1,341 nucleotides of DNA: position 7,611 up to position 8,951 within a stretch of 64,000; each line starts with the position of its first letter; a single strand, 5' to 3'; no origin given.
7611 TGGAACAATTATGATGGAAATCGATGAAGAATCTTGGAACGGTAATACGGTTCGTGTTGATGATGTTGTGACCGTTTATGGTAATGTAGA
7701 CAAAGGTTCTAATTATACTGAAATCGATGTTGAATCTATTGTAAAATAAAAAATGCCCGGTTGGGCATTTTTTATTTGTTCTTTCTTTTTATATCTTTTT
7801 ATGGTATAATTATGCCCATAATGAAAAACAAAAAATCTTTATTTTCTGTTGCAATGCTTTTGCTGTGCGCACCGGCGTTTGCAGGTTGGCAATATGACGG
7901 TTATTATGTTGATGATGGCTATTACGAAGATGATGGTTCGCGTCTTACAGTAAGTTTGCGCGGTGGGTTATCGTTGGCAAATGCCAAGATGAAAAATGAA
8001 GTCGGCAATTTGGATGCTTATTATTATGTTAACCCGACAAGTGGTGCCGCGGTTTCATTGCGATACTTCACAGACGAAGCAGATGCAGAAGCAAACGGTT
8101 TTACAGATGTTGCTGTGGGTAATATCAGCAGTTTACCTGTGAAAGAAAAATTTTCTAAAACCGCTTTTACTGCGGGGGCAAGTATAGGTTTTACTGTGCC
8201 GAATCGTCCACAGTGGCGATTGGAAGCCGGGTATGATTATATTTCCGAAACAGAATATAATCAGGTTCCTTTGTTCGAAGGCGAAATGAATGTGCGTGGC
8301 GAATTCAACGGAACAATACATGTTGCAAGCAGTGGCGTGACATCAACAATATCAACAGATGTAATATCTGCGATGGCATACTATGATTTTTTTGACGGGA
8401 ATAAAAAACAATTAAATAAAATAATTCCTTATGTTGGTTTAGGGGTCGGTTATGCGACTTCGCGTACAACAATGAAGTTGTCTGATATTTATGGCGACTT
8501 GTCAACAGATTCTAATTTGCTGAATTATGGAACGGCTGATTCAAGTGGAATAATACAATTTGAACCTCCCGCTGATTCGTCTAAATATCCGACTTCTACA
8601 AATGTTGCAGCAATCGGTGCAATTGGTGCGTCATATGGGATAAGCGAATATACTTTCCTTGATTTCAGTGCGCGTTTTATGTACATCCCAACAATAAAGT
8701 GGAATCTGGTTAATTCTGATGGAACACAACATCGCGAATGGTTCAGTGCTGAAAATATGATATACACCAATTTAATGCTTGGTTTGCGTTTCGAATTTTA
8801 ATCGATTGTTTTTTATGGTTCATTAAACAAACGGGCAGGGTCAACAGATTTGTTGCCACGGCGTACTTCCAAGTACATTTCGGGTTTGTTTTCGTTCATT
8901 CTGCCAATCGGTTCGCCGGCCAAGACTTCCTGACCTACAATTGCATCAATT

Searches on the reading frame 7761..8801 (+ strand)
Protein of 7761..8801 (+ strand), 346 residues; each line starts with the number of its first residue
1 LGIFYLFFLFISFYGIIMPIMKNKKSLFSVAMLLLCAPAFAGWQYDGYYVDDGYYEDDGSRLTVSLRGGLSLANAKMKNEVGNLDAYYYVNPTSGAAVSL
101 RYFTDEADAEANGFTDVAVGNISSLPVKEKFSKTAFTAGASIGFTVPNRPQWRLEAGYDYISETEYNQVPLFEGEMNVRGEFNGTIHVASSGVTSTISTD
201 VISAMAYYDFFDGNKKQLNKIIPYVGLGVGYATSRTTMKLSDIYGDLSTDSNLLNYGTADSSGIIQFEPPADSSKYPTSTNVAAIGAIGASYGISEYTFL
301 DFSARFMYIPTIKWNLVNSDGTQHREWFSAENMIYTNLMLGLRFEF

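Call 8: search_protein_families(library=ncbifam, proteins=[window:7761-8801:+], max_evalue=1)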
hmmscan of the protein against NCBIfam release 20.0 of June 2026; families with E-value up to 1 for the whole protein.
window:7761-8801:+ (346 aa): 2 families
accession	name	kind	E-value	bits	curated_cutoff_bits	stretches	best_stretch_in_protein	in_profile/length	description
NF047659.1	THC0290_0291_fam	equivalog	0.0067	15.9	125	1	203-309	128-227/260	THC0290_0291 family protein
NF051437.1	sunset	domain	0.017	15.1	27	1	102-115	26-39/42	sunset domain-containing protein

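Call 32: search_protein_families(library=pfam, proteins=[window:7761-8801:+], max_evalue=0.1)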
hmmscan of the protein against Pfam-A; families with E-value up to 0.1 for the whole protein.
window:7761-8801:+ (346 aa): 0 families
